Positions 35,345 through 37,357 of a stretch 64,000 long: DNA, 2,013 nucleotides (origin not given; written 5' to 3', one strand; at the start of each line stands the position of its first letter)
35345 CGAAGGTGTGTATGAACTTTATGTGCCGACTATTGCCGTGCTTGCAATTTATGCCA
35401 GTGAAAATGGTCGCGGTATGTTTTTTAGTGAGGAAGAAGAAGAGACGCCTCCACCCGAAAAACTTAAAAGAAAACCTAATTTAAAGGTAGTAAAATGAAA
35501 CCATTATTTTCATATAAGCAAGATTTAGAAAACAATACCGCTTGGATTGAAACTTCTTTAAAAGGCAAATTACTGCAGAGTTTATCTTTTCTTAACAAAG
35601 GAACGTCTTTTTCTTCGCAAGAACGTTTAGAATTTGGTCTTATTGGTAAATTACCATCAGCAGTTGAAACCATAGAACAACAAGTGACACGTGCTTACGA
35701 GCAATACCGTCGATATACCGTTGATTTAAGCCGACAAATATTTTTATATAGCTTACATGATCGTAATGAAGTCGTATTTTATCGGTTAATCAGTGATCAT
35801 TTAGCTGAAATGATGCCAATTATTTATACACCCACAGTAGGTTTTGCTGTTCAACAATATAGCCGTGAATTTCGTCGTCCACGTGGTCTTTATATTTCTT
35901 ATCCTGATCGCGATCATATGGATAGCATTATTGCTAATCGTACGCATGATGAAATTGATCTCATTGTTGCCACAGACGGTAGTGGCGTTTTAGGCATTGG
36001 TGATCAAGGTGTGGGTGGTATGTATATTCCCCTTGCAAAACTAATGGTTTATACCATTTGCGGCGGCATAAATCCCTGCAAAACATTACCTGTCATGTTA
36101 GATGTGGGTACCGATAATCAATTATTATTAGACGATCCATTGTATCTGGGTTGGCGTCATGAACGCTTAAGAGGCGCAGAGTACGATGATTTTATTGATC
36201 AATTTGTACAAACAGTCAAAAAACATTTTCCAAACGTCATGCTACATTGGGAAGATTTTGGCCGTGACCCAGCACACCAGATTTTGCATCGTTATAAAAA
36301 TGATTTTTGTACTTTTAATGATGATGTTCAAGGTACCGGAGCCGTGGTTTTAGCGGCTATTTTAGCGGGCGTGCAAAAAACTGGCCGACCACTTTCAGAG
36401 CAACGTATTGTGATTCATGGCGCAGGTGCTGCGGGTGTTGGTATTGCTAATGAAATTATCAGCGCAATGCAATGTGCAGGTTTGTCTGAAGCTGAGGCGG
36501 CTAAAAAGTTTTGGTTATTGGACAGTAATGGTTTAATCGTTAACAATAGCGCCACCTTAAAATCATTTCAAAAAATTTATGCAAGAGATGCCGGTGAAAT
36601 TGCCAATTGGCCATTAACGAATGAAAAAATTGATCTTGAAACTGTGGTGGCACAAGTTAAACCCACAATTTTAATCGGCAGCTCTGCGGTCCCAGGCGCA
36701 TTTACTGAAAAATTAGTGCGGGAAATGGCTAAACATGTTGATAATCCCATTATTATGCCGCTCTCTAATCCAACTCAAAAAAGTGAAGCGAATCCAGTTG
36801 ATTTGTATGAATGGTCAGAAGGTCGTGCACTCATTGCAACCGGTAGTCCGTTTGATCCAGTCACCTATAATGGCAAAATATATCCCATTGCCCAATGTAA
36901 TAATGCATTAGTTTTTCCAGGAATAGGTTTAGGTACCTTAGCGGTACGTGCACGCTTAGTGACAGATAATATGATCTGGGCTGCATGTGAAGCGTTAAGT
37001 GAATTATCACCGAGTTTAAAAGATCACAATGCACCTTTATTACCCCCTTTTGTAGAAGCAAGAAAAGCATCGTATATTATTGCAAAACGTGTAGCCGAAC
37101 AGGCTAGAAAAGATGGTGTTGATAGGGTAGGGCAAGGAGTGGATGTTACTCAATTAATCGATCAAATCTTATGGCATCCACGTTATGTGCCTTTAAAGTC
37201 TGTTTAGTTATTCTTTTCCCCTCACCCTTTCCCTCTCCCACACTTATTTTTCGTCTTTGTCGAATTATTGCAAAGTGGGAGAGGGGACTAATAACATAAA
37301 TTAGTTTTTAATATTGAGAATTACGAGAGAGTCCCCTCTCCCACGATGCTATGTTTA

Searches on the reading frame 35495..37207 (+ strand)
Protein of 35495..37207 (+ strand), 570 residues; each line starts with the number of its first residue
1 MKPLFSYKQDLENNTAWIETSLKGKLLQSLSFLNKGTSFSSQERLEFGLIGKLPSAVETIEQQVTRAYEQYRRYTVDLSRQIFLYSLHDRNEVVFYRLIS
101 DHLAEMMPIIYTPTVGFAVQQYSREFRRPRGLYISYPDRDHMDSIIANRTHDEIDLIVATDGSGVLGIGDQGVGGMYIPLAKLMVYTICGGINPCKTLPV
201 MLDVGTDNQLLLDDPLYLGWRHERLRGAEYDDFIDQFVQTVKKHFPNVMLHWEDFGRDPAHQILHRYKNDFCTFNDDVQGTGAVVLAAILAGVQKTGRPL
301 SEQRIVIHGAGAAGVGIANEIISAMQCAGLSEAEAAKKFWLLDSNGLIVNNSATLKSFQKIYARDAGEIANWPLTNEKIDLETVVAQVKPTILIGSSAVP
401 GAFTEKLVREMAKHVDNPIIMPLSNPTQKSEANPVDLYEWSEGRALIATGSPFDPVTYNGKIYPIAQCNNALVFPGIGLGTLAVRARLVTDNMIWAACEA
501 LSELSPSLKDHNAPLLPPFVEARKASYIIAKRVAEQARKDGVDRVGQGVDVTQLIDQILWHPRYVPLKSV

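Call 56: search_protein_families(library=ncbifam, proteins=[window:35495-37207:+], max_evalue=0.00001)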
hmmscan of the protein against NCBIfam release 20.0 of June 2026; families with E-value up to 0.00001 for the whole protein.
window:35495-37207:+ (570 aa): 3 families
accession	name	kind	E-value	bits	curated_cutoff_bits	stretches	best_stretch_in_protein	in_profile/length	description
NF010052.0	PRK13529.1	subfamily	2.1e-242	805.8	326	1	12-568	6-562/564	oxaloacetate-decarboxylating malate dehydrogenase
NF041582.1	malolactic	exception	8.6e-184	612.1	850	1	31-564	6-536/536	malolactic enzyme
NF009501.0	PRK12861.1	subfamily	2.3e-12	45.8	1178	1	270-505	157-356/764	NADP-dependent malic enzyme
